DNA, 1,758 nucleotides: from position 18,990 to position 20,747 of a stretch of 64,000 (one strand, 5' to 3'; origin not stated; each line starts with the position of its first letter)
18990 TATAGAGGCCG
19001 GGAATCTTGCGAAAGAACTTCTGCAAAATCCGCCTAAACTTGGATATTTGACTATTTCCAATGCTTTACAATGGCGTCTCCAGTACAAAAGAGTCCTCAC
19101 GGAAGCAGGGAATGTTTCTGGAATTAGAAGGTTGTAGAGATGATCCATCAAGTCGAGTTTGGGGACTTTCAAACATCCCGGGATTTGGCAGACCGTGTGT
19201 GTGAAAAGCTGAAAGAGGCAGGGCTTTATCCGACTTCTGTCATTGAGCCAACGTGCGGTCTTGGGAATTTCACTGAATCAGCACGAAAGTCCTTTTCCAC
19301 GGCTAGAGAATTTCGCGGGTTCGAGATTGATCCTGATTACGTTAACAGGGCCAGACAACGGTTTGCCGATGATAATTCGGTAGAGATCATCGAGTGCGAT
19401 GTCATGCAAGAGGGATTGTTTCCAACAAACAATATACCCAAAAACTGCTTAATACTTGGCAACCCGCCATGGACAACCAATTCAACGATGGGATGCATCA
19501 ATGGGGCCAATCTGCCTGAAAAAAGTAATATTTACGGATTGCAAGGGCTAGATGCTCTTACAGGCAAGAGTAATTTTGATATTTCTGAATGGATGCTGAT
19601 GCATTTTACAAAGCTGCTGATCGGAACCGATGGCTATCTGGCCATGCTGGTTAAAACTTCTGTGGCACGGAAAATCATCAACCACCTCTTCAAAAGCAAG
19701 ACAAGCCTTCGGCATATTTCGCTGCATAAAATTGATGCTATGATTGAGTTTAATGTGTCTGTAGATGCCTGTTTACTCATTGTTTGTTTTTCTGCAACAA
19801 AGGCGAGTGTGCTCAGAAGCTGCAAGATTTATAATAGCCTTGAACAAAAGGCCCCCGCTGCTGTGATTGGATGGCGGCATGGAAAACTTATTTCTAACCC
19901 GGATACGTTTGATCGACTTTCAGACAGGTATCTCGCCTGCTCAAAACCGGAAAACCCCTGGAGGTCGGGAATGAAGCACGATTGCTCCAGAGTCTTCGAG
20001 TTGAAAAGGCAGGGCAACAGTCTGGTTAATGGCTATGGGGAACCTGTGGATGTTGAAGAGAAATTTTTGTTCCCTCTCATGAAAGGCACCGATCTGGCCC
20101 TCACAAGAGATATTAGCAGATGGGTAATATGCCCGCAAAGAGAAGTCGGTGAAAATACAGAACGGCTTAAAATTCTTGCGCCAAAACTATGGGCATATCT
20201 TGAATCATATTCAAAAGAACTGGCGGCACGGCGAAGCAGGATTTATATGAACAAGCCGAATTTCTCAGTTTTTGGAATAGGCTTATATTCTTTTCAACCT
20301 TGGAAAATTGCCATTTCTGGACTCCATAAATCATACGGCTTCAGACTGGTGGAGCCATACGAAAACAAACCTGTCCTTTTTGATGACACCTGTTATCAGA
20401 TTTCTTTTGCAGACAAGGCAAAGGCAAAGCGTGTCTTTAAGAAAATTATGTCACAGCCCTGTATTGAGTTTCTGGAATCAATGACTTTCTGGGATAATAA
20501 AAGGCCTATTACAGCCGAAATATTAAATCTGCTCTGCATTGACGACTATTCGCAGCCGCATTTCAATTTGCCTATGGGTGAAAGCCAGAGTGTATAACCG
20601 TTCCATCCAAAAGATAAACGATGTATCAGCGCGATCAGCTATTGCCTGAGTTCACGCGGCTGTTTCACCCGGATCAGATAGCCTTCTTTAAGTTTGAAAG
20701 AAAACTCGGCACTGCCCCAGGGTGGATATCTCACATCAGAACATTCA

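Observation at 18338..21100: Low-GC islet with a relic restriction-modification pair: a decayed nuclease gene and an intact TaqI-like N6-adenine methyltransferase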

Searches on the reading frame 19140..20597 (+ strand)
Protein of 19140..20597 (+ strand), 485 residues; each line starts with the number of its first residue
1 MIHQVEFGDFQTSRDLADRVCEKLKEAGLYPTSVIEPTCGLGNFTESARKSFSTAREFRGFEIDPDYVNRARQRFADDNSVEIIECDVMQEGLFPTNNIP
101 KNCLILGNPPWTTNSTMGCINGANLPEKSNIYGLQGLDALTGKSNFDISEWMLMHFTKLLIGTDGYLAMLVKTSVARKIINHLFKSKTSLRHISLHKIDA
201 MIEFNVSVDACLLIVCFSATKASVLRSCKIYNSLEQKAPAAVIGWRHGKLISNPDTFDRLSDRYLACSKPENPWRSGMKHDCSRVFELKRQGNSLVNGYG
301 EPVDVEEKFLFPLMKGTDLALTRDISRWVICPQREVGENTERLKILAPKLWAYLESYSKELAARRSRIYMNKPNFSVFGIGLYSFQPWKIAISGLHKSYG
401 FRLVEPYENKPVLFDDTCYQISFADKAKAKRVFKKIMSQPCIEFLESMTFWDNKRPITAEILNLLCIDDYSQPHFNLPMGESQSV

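Call 3: search_protein_families(library=pfam, proteins=[window:19140-20597:+], max_evalue=0.1)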
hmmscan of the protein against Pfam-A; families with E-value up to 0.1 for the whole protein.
window:19140-20597:+ (485 aa): 5 families
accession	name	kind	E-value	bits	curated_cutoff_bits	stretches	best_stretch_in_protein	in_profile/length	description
PF00398.26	RrnaAD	-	5.3e-05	22.9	24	1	12-111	14-109/263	Ribosomal RNA adenine dimethylase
PF13649.12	Methyltransf_25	-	0.00074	20.6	27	1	34-90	1-57/97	Methyltransferase domain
PF13847.12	Methyltransf_31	-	0.018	15.1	27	0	33-79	6-52/145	Methyltransferase domain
PF08241.18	Methyltransf_11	-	0.051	14.6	21.2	0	38-90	4-53/95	Methyltransferase domain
PF08242.18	Methyltransf_12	-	0.065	14.4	30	0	39-82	5-47/98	Methyltransferase domain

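Call 8: search_protein_families(library=ncbifam, proteins=[window:19140-20597:+], max_evalue=0.1)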
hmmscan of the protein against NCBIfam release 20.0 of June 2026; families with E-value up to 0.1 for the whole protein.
window:19140-20597:+ (485 aa): 7 families
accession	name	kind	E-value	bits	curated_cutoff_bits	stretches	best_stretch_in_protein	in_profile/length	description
TIGR00755.1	ksgA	equivalog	2.2e-06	27.2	171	1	14-113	15-106/256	16S rRNA (adenine(1518)-N(6)/adenine(1519)-N(6))-dimethyltransferase RsmA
NF000337.1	erm_SHROVE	exception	3.1e-05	23.4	320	1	10-91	10-86/248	ErmE/ErmH/ErmO/ErmR family 23S rRNA (adenine(2058)-N(6))-methyltransferase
NF000499.2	Erm23S_rRNA_broad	equivalog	3.7e-05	23.2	212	1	10-114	5-99/244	23S ribosomal RNA methyltransferase Erm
NF041658.1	ornithlipidmtase_OlsG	equivalog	0.0004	20.2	350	1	32-89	42-99/191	ornithine lipid N-methyltransferase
TIGR02987.1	met_A_Alw26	exception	0.0025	16.6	353.5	0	8-68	4-69/523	Alw26I/Eco31I/Esp3I family type II restriction adenine-specific DNA-methyltransferase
NF000087.1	ErmO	exception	0.036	13.5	450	1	14-89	19-91/259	23S rRNA (adenine(2058)-N(6))-methyltransferase Erm(O)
NF000047.1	ErmV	exception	0.099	12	500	0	24-90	29-92/259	23S rRNA (adenine(2058)-N(6))-methyltransferase Erm(V)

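Call 9: search_solved_structures(query=window:19140-20597:+, max_evalue=1, show_alignments=2)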
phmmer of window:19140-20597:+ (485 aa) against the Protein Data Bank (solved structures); distinct sequences matched with E-value up to 1: 2.
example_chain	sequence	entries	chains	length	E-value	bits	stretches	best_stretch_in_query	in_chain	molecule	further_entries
7qw5_A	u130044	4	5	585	0.036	15.8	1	16-134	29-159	Modification methylase BseCI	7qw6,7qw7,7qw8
2ibs_A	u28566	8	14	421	0.4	12.3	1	32-67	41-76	Modification methylase TaqI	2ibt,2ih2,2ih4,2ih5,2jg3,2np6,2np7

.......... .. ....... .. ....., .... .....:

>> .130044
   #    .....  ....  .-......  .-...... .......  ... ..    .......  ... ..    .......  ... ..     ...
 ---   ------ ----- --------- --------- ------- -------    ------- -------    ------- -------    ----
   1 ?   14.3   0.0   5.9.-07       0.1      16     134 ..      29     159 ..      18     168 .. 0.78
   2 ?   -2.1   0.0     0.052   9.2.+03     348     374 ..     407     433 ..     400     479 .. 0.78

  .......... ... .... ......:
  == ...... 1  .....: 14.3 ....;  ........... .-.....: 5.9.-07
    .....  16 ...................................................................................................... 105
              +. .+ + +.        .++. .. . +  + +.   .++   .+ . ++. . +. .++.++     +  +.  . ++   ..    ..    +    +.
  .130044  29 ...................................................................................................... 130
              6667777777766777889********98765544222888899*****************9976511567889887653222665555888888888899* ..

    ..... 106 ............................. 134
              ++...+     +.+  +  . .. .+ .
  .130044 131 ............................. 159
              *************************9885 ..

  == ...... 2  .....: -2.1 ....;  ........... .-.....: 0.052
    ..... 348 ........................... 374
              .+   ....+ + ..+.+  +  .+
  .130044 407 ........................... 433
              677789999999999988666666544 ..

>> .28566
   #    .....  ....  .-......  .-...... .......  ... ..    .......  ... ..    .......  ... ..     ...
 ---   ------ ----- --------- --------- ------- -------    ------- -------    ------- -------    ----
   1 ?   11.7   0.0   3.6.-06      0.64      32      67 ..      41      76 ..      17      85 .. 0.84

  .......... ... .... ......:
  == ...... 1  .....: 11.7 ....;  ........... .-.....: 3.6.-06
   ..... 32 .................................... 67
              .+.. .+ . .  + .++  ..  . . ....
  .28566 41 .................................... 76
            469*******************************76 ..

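Call 12: find_encoding_contigs(protein=window:19140-20597:+, flank=10000, max_places=6)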
Protein window:19140-20597:+ (485 aa): no gene with exactly this product is on record in the collection.

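Call 20: find_homologous_proteins(query=window:19140-20597:+)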
Query window:19140-20597:+ (485 aa): 6526 proteins with E <= 0.001 among 8000 candidates; the best 120 are listed.
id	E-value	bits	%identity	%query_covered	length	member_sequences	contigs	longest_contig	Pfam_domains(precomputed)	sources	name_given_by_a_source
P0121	0.0e+0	1080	95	100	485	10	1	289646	-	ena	-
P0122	1.6e-216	738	66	98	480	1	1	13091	-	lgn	-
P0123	4.2e-134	466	60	69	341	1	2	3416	-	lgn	-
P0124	7.4e-134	465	48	95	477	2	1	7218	-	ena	-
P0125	3.5e-133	463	47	95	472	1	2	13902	-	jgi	jgi:hypothetical protein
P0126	5.0e-133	462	45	97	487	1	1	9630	PF02384.23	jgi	jgi:N-6 DNA Methylase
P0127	3.7e-132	459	47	95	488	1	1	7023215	-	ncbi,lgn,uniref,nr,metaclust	ncbi:class I SAM-dependent methyltransferase [Calothrix sp. PCC 7507]|uniref:class I SAM-dependent m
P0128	1.8e-131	457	47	95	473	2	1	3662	-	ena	-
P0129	1.8e-131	457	45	97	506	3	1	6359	-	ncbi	-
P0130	3.5e-131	456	48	95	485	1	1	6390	-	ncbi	ncbi:MAG TPA: hypothetical protein V6C95_10175 [Coleofasciculaceae cyanobacterium]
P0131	9.2e-131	455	45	96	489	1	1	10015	-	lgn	-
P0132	1.3e-130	454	46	95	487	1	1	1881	-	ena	-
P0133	1.6e-130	454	47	96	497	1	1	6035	-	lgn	-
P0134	3.0e-130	453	47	95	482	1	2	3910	-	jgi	jgi:hypothetical protein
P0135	3.9e-130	453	46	96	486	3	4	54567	-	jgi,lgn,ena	jgi:hypothetical protein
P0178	1.3e-126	441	44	96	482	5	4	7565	PF02384.23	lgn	-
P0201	1.3e-125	438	43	94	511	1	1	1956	PF02384.23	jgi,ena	jgi:hypothetical protein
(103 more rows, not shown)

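Call 43: search_solved_structures(query=A4, max_evalue=1, show_alignments=2)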
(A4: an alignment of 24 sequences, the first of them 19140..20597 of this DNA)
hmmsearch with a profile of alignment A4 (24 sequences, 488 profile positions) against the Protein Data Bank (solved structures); distinct sequences matched with E-value up to 1: 21.
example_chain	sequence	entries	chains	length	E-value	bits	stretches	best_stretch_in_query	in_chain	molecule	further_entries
7qw5_A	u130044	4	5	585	2.2e-08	36.4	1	11-142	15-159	Modification methylase BseCI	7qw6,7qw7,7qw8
5fa8_A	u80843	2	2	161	2.6e-05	26.3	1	25-103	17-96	Ribosomal protein L11 methyltransferase, putative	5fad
5jwj_A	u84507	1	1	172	4.5e-05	25.5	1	25-103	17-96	Protein-lysine N-methyltransferase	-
7bst_D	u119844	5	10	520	0.0028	19.6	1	13-100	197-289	Type I restriction enzyme EcoR124II M protein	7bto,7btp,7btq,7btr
3tqs_A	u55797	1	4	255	0.019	16.9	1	37-122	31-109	Ribosomal RNA small subunit methyltransferase A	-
3mgg_A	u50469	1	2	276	0.038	15.9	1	22-102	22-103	Methyltransferase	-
2h1r_A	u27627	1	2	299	0.056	15.3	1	35-100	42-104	Dimethyladenosine transferase, putative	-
2ibs_A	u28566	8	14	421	0.1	14.5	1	37-73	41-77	Modification methylase TaqI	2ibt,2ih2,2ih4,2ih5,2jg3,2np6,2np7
5hr4_C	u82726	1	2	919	0.11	14.3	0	88-127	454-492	MmeI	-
5bxy_A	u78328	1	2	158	0.11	14.3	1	44-103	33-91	RNA methyltransferase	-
3jwi_A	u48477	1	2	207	0.17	13.7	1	32-99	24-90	Methyltransferase type 12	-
3jwg_A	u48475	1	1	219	0.19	13.6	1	32-99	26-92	Methyltransferase type 12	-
8h1a_A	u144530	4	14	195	0.2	13.5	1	27-88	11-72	rRNA methylase YtqB | 16S rRNA (Cytosine(1402)-N(4))-methyltransferase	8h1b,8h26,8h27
8zhu_A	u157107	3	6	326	0.28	13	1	21-82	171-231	Isonocardicin synthase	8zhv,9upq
1aqi_A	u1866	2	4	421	0.44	12.3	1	37-73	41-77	ADENINE-N6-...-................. TAQI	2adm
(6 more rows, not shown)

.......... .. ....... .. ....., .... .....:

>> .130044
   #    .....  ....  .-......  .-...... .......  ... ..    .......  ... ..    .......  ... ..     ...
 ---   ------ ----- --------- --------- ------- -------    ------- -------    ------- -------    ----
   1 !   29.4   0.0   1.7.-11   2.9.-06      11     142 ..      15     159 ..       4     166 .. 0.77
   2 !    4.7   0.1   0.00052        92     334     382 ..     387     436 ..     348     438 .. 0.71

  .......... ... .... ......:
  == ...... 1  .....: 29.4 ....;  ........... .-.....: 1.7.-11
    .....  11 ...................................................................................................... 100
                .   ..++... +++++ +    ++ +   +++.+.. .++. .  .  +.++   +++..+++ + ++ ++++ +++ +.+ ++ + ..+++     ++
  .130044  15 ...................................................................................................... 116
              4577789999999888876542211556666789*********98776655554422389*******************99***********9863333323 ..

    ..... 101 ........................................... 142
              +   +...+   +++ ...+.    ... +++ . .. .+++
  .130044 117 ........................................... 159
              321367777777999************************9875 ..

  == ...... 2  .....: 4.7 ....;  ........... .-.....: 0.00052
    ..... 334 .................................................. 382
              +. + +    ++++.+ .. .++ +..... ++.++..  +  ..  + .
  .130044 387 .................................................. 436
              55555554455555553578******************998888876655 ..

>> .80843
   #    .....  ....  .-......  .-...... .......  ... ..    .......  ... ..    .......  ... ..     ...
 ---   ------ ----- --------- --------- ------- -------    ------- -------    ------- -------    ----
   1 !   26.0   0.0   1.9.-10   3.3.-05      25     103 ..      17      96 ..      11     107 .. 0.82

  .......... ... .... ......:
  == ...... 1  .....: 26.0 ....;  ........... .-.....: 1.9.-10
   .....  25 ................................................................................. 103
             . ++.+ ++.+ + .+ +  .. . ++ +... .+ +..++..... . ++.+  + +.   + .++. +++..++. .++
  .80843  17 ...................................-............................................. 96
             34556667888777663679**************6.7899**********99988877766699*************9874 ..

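Call 46: search_protein_families(library=padloc, proteins=[window:19140-20597:+], max_evalue=0.01)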
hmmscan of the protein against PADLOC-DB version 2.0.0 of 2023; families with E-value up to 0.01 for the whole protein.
window:19140-20597:+ (485 aa): 11 families
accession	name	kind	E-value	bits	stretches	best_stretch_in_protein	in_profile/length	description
PDLC03310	MTase_II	-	1.8e-156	519.7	1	4-465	8-470/475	Type II methyltransferase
PDLC03630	REase_MTase_IIG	-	1e-11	41.4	2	304-471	846-1032/1100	Type IIG restriction enzyme-methyltransferase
PDLC03258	MTase_II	-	2.3e-10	38.2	1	6-131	21-132/366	Type II methyltransferase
PDLC04134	mad2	-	2.8e-09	34.4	1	7-113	270-369/492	mads_2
PDLC03580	REase_II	-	9.9e-09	31.5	1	305-429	867-999/1112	Type II restriction enzyme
PDLC03719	oMTase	-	1.8e-07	28.5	1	3-132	21-143/387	orphan methyltransferase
PDLC03267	MTase_II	-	2.6e-07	27.9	1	8-112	14-117/539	Type II methyltransferase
PDLC03331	MTase_II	-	0.00016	18.5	1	3-92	25-112/541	Type II methyltransferase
PDLC03356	MTase_II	-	0.00048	17.1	1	31-114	134-215/545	Type II methyltransferase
PDLC03226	MTase_II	-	0.00057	16.6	1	15-133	28-160/579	Type II methyltransferase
PDLC03293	MTase_II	-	0.0013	15.6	1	31-118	38-113/427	Type II methyltransferase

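Call 56: predict_structure(alignment_id=A4)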
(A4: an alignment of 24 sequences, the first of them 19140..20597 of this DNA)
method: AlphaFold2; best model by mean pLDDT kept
length: 485 residues; sequences in the alignment: 24
mean_pLDDT: 85.6   pTM: 0.81
mean pLDDT of the five models: 85.6, 84.6, 84.2, 84.1, 83.2
residues with pLDDT >= 90: 325; 70-90: 94; 50-70: 11; < 50: 55
segments of 3 or more residues with pLDDT < 50: 1-8, 113-144, 471-485
pLDDT, mean of each block of 10 residues (from residue 1): 43 94 96 94 95 94 90 94 88 76 92 44 38 41 60 91 95 94 94 95 83 95 87 95 94 96 84 91 93 95 96 95 94 92 96 95 83 89 95 92 96 96 95 94 95 89 81 40 36
secondary structure, 60 per line:
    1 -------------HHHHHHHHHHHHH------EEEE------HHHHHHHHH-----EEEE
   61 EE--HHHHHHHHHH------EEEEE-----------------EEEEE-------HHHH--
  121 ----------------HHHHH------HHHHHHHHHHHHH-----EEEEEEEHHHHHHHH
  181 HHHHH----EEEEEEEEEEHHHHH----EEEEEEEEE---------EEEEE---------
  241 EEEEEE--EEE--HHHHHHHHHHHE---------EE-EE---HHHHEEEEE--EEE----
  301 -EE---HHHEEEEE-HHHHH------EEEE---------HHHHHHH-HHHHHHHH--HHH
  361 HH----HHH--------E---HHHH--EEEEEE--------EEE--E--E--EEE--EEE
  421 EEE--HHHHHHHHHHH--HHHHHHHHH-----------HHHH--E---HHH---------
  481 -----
elements in order: H14-26 E33-36 H43-51 E57-62 H65-74 E81-85 E103-107 H115-118 H137-141 H148-160 E166-172 H173-185 E190-199 H200-204 E209-217 E227-231 E241-246 E249-251 H254-264 H283-286 E287-291 E294-296 E310-314 H316-320 E327-330 H340-346 H348-355 H358-362 H382-385 E388-393 E402-404 E413-415 E418-423 H426-436 H439-447 H459-462
